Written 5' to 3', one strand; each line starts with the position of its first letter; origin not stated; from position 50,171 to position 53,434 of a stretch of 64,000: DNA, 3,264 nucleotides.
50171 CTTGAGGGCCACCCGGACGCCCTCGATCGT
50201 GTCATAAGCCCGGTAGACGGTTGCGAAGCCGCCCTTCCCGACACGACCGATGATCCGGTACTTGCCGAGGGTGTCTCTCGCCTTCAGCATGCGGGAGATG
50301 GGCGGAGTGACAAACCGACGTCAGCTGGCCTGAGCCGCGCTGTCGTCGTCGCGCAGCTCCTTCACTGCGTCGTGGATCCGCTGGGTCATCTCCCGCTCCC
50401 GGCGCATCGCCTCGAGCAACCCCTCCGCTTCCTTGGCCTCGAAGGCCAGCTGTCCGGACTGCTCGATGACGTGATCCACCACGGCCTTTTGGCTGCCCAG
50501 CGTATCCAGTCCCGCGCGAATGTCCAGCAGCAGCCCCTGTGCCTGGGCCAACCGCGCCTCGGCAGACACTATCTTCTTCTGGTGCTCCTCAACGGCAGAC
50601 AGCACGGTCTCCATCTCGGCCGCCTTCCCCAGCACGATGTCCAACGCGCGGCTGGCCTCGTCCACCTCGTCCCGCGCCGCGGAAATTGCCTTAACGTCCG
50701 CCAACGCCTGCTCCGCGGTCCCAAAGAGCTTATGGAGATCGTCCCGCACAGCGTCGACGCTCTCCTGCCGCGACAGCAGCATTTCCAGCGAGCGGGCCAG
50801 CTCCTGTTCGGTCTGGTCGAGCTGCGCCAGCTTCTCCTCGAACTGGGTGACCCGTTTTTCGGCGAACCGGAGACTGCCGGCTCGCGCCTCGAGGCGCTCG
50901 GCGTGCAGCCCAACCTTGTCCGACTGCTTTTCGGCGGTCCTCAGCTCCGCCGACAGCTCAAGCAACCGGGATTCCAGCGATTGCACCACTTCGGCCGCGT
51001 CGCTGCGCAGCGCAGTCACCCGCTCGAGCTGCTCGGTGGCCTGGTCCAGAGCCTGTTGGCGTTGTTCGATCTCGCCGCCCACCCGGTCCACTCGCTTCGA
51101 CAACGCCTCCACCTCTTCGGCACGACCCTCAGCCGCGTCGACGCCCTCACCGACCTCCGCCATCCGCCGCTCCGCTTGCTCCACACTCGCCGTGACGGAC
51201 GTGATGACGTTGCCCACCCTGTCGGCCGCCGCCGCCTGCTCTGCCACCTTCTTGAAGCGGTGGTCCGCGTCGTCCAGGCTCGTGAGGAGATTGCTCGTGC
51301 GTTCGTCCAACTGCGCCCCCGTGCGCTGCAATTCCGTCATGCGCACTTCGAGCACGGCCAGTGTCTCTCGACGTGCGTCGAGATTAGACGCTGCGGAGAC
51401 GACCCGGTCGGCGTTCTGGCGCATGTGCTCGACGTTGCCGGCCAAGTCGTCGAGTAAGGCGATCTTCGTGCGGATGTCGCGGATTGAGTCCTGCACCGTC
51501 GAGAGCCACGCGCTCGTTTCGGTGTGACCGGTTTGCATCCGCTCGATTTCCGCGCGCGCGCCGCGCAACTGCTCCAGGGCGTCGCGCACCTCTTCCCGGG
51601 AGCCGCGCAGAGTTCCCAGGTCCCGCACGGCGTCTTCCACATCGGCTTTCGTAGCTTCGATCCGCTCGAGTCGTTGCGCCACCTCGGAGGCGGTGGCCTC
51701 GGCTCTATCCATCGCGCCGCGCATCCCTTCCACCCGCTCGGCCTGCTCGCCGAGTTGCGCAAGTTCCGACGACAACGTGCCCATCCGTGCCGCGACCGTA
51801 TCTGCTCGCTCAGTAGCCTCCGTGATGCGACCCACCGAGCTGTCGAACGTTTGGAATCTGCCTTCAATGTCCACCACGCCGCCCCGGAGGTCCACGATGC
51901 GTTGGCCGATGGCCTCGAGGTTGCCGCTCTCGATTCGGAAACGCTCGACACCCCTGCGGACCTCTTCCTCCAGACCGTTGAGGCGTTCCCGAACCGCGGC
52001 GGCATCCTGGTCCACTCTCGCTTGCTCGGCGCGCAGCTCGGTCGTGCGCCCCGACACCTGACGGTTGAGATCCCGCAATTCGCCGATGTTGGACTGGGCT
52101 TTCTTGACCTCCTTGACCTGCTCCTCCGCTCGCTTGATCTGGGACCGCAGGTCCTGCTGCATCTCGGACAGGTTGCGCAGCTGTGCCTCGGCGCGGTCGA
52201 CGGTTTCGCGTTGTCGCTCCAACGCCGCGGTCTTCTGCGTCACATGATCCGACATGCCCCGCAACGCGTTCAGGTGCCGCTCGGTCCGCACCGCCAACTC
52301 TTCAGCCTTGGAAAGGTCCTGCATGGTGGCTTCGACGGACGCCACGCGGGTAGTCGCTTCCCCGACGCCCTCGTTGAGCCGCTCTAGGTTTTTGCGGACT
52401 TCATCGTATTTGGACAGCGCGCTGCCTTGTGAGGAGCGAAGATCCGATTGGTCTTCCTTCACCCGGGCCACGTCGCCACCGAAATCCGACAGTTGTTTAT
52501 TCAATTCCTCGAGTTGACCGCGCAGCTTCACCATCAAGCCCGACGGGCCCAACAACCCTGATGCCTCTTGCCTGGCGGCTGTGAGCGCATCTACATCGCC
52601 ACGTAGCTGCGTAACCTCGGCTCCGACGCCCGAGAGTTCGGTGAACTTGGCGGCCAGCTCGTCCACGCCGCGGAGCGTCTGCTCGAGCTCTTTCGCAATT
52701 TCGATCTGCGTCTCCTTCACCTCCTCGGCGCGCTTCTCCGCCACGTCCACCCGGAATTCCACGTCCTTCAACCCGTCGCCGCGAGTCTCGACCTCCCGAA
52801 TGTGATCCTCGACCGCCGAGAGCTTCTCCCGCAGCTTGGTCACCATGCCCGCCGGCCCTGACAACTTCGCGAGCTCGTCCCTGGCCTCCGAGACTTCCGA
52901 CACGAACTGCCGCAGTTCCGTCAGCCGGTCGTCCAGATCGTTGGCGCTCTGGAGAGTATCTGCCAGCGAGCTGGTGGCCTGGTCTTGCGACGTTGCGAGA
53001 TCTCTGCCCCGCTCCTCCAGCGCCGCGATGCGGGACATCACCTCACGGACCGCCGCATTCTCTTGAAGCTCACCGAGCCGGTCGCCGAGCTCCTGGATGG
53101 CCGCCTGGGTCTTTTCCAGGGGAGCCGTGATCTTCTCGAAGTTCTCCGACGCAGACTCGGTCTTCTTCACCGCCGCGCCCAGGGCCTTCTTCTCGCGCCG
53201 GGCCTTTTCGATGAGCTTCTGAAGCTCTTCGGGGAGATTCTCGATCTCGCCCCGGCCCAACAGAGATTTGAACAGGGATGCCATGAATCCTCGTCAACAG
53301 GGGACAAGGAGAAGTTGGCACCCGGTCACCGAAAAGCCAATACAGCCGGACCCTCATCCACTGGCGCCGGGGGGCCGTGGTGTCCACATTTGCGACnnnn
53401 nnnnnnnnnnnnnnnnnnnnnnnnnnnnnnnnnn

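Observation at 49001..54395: Giant featureless coiled-coil protein placed between a Ser/Thr kinase and a divergent GroES-like / LMW-phosphatase operon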

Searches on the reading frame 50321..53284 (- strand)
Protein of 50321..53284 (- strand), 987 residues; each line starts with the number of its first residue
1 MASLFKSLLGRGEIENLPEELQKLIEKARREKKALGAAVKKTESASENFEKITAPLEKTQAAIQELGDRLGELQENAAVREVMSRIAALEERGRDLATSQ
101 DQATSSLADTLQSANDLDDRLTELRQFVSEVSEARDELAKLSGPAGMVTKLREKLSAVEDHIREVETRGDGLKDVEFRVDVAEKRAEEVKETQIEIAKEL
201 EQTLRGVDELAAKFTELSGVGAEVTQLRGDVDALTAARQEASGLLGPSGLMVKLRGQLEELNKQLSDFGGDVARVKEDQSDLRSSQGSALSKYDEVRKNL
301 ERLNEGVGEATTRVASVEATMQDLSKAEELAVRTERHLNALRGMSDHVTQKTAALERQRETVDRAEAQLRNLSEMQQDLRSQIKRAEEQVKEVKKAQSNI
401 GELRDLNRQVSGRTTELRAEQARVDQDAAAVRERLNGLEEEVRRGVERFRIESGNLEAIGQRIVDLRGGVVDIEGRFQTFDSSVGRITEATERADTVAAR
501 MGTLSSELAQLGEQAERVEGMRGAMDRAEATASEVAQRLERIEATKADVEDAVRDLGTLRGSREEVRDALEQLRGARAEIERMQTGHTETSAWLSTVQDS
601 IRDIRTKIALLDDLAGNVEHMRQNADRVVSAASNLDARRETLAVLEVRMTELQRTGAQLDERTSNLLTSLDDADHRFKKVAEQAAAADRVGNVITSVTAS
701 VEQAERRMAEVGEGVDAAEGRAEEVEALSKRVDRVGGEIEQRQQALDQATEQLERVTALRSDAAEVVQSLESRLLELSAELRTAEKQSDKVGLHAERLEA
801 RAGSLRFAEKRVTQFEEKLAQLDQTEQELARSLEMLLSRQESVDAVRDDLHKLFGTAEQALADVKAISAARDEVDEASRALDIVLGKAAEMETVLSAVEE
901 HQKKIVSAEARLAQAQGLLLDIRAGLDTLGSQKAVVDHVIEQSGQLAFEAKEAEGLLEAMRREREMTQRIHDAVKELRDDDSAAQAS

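Call 3: search_protein_families(library=pfam, proteins=[window:50321-53284:-], max_evalue=0.1)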
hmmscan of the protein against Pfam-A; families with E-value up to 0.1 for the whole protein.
window:50321-53284:- (987 aa): 17 families
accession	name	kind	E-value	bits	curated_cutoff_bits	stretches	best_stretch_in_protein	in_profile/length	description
PF10046.14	BLOC1_2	-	4.3e-06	27.4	33.4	0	612-666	37-91/96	Biogenesis of lysosome-related organelles complex-1 subunit 2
PF06103.16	DUF948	-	4.6e-05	24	37.2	0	337-403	20-87/89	Bacterial protein of unknown function (DUF948)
PF07889.17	DUF1664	-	5.6e-05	23.6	34.6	0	725-801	43-116/124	Protein of unknown function (DUF1664)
PF13851.11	GAS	-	0.0001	22.2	32.3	1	567-735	22-189/200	Growth-arrest specific micro-tubule binding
PF14712.11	Snapin_Pallidin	-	0.00016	22.5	29.6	0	361-437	14-87/89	Snapin/Pallidin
PF18595.6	Nuf2_DHR10-like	-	0.00021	21.8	28.4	1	571-678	2-109/117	Nuf2, DHR10-like domain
PF06009.19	Laminin_II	-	0.00023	21.6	33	0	562-643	1-86/138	Laminin Domain II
PF05531.17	NPV_P10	-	0.0016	19.3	29.8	0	111-160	10-63/75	Nucleopolyhedrovirus P10 protein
PF08651.15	DASH_Duo1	-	0.0059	16.8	25.4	0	367-403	7-43/74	DASH complex subunit Duo1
PF23991.1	DUF7310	-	0.0083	17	40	1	660-734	2-72/83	Coiled-coil region of unknown function (DUF7310)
PF00261.25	Tropomyosin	-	0.01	15.7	38.6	1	701-791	19-109/242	Tropomyosin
PF09177.16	STX6_10_61_N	-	0.013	16.5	29.4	1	563-646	7-92/99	Syntaxin 6/10/61, N-terminal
PF08702.15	Fib_alpha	-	0.015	16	29.9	0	372-468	26-123/143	Fibrinogen alpha/beta chain family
PF04384.18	Fe-S_assembly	-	0.027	15.6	25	0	194-225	7-38/64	Iron-sulphur cluster assembly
PF04136.21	COG3_N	-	0.027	14.8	27.9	0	375-435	2-62/147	Conserved oligomeric Golgi complex subunit 3, N-terminal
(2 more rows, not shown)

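Call 4: search_protein_families(library=ncbifam, proteins=[window:50321-53284:-], max_evalue=0.1)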
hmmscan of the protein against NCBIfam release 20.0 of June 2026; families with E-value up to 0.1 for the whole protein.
window:50321-53284:- (987 aa): 26 families (the best 25 are shown)
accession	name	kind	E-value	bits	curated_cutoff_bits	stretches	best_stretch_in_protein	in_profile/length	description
NF047515.1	SpiroCoCo_C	equivalog_domain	7.7e-47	160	125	7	349-584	17-241/313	SpiroCoCo family coiled-coil protein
NF045487.1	ASRP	equivalog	6e-33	114.3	300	4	457-789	121-470/593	archaea-specific SMC-related protein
NF003034.1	PRK03918.1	equivalog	1.9e-29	102.3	700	5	323-584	159-421/878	DNA double-strand break repair ATPase Rad50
TIGR02168.1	SMC_prok_B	equivalog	2.7e-24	85.1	567.35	4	509-784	672-950/1181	chromosome segregation protein SMC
TIGR02169.1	SMC_prok_A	equivalog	1.9e-20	72.3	729.4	3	565-919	172-517/1165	chromosome segregation protein SMC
NF041034.1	Rad50_Sulf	equivalog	2.5e-20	72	1000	2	13-487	199-682/872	DNA double-strand break repair ATPase Rad50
NF047516.1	LA_3659_fam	equivalog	1.4e-18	67.3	36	3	364-498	62-206/221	LA_3659 family protein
NF047514.1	SpiroCoCo_N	equivalog_domain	1.4e-18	67.3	75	3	364-498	62-206/221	SpiroCoCo family coiled-coil protein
NF002572.0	PRK02224.1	equivalog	1.9e-17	62.9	1087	2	352-896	205-725/888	DNA double-strand break repair ATPase Rad50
NF041035.1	Rad50_Halo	equivalog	7.5e-14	51.1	1000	2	336-894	170-723/883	DNA double-strand break repair ATPase Rad50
TIGR04523.1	Mplasa_alph_rch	subfamily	1.9e-13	49.3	270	4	563-842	151-437/745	helix-rich protein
TIGR04527.1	mycoplas_twoTM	subfamily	5.3e-13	49.2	125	1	19-138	47-166/248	MG_279/MG_280 family protein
NF053563.1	Rkd4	equivalog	1.6e-11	43.1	860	4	207-415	194-398/747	arcadin-4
NF041751.2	sbcc_Staph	equivalog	2e-11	42.6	920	3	537-787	247-494/1007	exonuclease subunit SbcC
TIGR04211.1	SH3_and_anchor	equivalog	3.1e-09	36.7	65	3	489-584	63-159/198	TIGR04211 family SH3 domain-containing protein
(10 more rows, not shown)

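Call 5: find_homologous_proteins(query=window:50321-53284:-, max_evalue=0.00001)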
Query window:50321-53284:- (987 aa): 14 proteins with E <= 0.00001 among 8000 candidates.
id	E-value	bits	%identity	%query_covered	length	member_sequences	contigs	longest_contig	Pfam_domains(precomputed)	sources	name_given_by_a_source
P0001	0.0e+0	1254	68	96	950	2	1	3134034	PF10046.15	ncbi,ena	-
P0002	0.0e+0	1089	67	84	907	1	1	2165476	PF10046.15,PF07889.18,PF14712.12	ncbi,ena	-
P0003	1.3e-273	929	52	94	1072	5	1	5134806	PF13851.12,PF10046.15,PF04108.18,PF05531.18,PF24161.2,PF14712.12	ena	-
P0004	3.3e-262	891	51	93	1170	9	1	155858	PF06009.20,PF10046.15,PF04108.18,PF05531.18,PF24161.2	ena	-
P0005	6.0e-209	715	48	62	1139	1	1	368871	PF06009.20,PF13851.12,PF10046.15,PF07926.18,PF24161.2,PF14712.12,PF06419.18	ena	-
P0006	1.5e-204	700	49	78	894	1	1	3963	PF13851.12,PF04136.22,PF10046.15,PF07889.18,PF14712.12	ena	-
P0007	3.8e-161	557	47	68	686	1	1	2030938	PF10046.15,PF05531.18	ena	-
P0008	2.3e-134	468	41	60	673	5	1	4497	PF10046.15,PF05531.18,PF24161.2,PF14662.12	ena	-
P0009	3.6e-121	424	36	74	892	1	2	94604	PF06009.20,PF10046.15,PF04108.18,PF05531.18,PF24161.2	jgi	-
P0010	4.6e-119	417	33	87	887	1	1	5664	PF06009.20,PF10046.15,PF00261.26,PF24161.2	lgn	-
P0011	1.4e-116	409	33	87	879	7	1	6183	PF06009.20,PF18595.7,PF10046.15,PF24161.2,PF28019.1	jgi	jgi:chromosome segregation ATPase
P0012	3.9e-112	395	32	86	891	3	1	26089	PF04136.22,PF18595.7,PF10046.15,PF06103.17,PF05531.18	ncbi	-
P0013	9.2e-109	383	30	88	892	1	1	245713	PF13851.12,PF04136.22,PF10046.15,PF06103.17,PF05531.18,PF06419.18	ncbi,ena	-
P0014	2.2e-88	316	29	86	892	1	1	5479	PF06009.20,PF18595.7,PF10046.15,PF05531.18,PF24161.2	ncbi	-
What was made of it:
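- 14 word-indexed homologues at 68-29% identity (call 5).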

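Call 7: find_encoding_contigs(protein=P0001, flank=8000, max_places=2)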
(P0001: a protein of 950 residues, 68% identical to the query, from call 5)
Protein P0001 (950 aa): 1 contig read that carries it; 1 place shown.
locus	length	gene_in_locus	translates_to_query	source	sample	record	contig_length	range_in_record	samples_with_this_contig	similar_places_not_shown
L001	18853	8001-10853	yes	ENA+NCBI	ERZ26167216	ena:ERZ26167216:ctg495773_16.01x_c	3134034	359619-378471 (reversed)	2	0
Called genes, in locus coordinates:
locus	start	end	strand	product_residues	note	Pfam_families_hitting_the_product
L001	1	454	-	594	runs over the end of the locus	PF00501:AMP-binding, PF23562:AMP-binding_C_3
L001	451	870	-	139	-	-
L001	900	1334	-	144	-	PF13371:TPR_9 (faint), PF24575:TPR_Slam (faint), PF04212:MIT (faint), PF13424:TPR_12 (weak), PF00515:TPR_1, PF07719:TPR_2 (weak), PF13414:TPR_11 (weak), PF14559:TPR_19, +7 more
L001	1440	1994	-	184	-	PF02830:V4R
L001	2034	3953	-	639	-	PF22745:Nlig-Ia, PF01653:DNA_ligase_aden, PF03120:OB_DNA_ligase, PF03119:DNA_ligase_ZBD, PF14520:HHH_5 (faint), PF12826:HHH_2, PF00533:BRCT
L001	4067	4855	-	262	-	PF01590:GAF, PF13185:GAF_2, PF13492:GAF_3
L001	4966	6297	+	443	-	PF05195:AMP_N, PF00557:Peptidase_M24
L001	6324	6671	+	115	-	PF12732:YtxH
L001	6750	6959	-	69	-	-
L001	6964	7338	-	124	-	PF01451:LMWPc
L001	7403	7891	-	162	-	PF00166:Cpn10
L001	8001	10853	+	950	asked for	PF10046:BLOC1_2 (faint)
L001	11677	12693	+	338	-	PF04199:Cyclase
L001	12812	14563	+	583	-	PF12450:vWF_A, PF00092:VWA, PF13768:VWA_3 (weak), PF13519:VWA_2, PF12034:YfbK_C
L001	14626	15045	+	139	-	-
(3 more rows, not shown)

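Call 8: find_encoding_contigs(protein=P0003, flank=8000, max_places=2)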
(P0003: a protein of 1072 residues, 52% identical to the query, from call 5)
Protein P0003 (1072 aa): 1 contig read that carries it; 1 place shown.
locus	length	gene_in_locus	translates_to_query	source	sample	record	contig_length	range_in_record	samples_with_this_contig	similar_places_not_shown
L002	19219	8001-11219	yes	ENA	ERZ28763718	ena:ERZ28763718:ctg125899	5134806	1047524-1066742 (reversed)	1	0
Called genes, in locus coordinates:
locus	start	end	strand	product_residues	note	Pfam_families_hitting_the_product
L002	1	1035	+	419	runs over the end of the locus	PF12704:MacB_PCD, PF02687:FtsX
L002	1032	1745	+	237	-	PF00005:ABC_tran, PF02463:SMC_N (faint), PF13304:AAA_21 (faint)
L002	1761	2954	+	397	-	-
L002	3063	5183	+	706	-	PF01019:G_glu_transpept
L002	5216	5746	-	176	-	PF09335:VTT_dom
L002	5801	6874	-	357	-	PF00078:RVT_1, PF08388:GIIM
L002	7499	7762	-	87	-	-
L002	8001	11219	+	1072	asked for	PF04108:ATG17_like (faint), PF05531:NPV_P10 (faint), PF10046:BLOC1_2 (faint), PF13851:GAS (faint), PF24161:CCDC39 (faint), PF14712:Snapin_Pallidin (faint)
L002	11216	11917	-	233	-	PF21982:RecX_HTH1, PF02631:RecX_HTH2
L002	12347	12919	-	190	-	PF14317:YcxB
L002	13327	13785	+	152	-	PF13620:CarboxypepD_reg (weak)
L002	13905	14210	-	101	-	PF02308:MgtC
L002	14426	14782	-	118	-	-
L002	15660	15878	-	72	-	-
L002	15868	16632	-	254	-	PF26550:Tricorn_2nd (weak), PF07676:PD40, PF26549:Tricorn_N (weak)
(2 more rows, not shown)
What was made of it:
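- RecX is convergent downstream in Longimicrobiales (call 8).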

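Call 9: find_encoding_contigs(protein=P0013, flank=8000, max_places=2)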
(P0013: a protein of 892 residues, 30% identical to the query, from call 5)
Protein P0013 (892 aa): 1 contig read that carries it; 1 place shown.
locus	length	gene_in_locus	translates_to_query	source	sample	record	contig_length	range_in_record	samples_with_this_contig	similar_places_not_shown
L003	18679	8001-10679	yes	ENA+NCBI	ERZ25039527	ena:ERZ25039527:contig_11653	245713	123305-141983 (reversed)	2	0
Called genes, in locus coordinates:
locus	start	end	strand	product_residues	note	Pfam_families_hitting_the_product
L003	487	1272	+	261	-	PF02129:Peptidase_S15 (weak), PF20434:BD-FAE (faint), PF00326:Peptidase_S9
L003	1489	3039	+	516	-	PF04389:Peptidase_M28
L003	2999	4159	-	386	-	PF00248:Aldo_ket_red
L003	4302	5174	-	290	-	-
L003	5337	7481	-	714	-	PF13424:TPR_12 (faint), PF00515:TPR_1 (faint), PF13181:TPR_8 (faint), PF14559:TPR_19 (weak), PF23914:TPR_CcmH_CycH (weak), PF07719:TPR_2 (weak), PF13432:TPR_16 (weak), PF14559:TPR_19 (weak), +3 more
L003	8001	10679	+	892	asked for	PF04136:COG3_N (faint), PF06103:DUF948 (faint), PF06419:COG6_N (faint), PF10046:BLOC1_2 (faint), PF13851:GAS (faint), PF05531:NPV_P10 (faint)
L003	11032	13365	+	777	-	-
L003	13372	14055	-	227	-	PF13620:CarboxypepD_reg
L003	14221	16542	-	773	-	-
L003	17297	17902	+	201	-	-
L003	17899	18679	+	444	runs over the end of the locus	PF07705:CARDB (weak)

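Call 14: find_related_loci(query=A2, collection=genome_contigs, flank=6000)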
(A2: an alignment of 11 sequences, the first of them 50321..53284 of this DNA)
Query A2 (987 aa) in genome_contigs; peptide patterns used: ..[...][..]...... (x = any residue, [..] = any of these).
108 stretches matched a pattern; 63 encode a relative of the query (tblastn E <= 1e-3); 63 distinct loci.
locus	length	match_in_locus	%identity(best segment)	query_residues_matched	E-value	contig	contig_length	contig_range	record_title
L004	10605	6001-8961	87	1-987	0e+0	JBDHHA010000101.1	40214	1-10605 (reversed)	MAG: Gemmatimonadota bacterium isolate M8-62_Bin_109 M8-62_Bin_109_scaffold_13407, whole genome shotgun sequence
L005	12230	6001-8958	69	3-987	0e+0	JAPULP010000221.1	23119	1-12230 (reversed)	MAG: Gemmatimonadetes bacterium isolate KW1-S21_193 KW1-S21_193_cg221, whole genome shotgun sequence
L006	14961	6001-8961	69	1-987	0e+0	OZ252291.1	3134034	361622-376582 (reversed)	MAG: Gemmatimonadales bacterium isolate 1a75408a-c806-4ed8-8116-707dc2be45c1 genome assembly, chromosome: 1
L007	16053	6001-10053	53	1-987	0e+0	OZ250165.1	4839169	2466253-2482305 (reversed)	MAG: Longimicrobiales bacterium isolate 36211dbd-b4a1-46f7-a7f4-81aaf8368965 genome assembly, chromosome: 1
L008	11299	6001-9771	53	1-986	0e+0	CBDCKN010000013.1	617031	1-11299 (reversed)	MAG: Longimicrobiales bacterium isolate 8988e26c-2f7f-48e4-b527-ea419dca846d genome assembly, contig: contig_13, whole g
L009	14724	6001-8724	52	63-986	0e+0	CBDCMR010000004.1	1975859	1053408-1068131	MAG: Longimicrobiales bacterium isolate 15054db9-509a-47bb-9008-d5a6df8650c5 genome assembly, contig: contig_4, whole ge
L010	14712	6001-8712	52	63-982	0e+0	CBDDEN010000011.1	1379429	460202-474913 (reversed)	MAG: Longimicrobiales bacterium isolate 39b69aeb-8238-4d97-8a7e-e217078665d9 genome assembly, contig: contig_11, whole g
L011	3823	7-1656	67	160-860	0e+0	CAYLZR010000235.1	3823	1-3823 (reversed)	MAG TPA_asm: uncultured Gemmatimonadaceae bacterium isolate binchicken_co61_8 genome assembly, contig: NODE_7872_length_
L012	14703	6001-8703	51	63-986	0e+0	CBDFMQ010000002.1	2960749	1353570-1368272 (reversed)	MAG: Longimicrobiales bacterium isolate 46febe96-b3b4-4271-9ea5-aa9cab44c421 genome assembly, contig: contig_2, whole ge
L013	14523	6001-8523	32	127-980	2e-116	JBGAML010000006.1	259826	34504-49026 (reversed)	MAG: Candidatus Eisenbacteria bacterium isolate MAG_AAO_H125.51 AAOH125-51_opera_contig_211, whole genome shotgun sequen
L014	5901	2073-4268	34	254-985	5e-115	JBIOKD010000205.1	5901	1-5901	MAG: Candidatus Eisenbacteria bacterium isolate GcL4-3 k141_1563002_length_5901_cov_26.7826, whole genome shotgun sequen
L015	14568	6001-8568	32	107-974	3e-114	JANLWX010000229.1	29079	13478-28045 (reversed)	MAG: Candidatus Eisenbacteria bacterium isolate OTE_20_metabat_201 OTE_20_k141_4119851, whole genome shotgun sequence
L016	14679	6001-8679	31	93-983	4e-114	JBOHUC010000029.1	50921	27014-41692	MAG: Candidatus Eiseniibacteriota bacterium isolate M3-S_metabat2.bin.149 k127_1642942, whole genome shotgun sequence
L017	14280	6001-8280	34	212-964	5e-114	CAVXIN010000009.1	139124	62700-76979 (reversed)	MAG: uncultured Gemmatimonadales bacterium isolate MFD03066.bin.2.169 genome assembly, contig: contig_64575, whole genom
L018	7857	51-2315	33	217-964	2e-113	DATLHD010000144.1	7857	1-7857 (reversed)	MAG TPA_asm: Gemmatimonadales bacterium isolate SMAG_U13631 k141_1058227, whole genome shotgun sequence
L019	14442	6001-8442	34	168-985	5e-113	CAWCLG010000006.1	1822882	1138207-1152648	MAG: uncultured Gemmatimonadales bacterium isolate MFD03602.bin.2.71 genome assembly, contig: contig_4753, whole genome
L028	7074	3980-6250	33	231-985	9e-109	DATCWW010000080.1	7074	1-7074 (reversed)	MAG TPA_asm: Gemmatimonadales bacterium isolate SMAG_U7421 k141_479857, whole genome shotgun sequence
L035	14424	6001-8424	33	168-979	5e-113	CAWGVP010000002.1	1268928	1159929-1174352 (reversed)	MAG: uncultured Gemmatimonadales bacterium isolate MFD09206.bin.1.208 genome assembly, contig: contig_2445, whole genome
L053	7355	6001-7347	32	221-662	2e-54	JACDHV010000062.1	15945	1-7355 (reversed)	MAG: Gemmatimonadales bacterium isolate MGR_bin447 SD2911_NODE_620_length_15945_cov_1.514477, whole genome shotgun seque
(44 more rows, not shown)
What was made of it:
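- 50321..53284 (-): Gene for the 987-aa all-helical rod protein. It is a member of a conserved, unnamed family. 63 genomic loci in call 14.
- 52205..52237 (-): Residues 350-360, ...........: the most conserved sequence motif of the family. This is the pattern that retrieved the 63 loci (call 14).
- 63 loci, all in Gemmatimonadota or Eisenbacteria MAGs (call 14).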
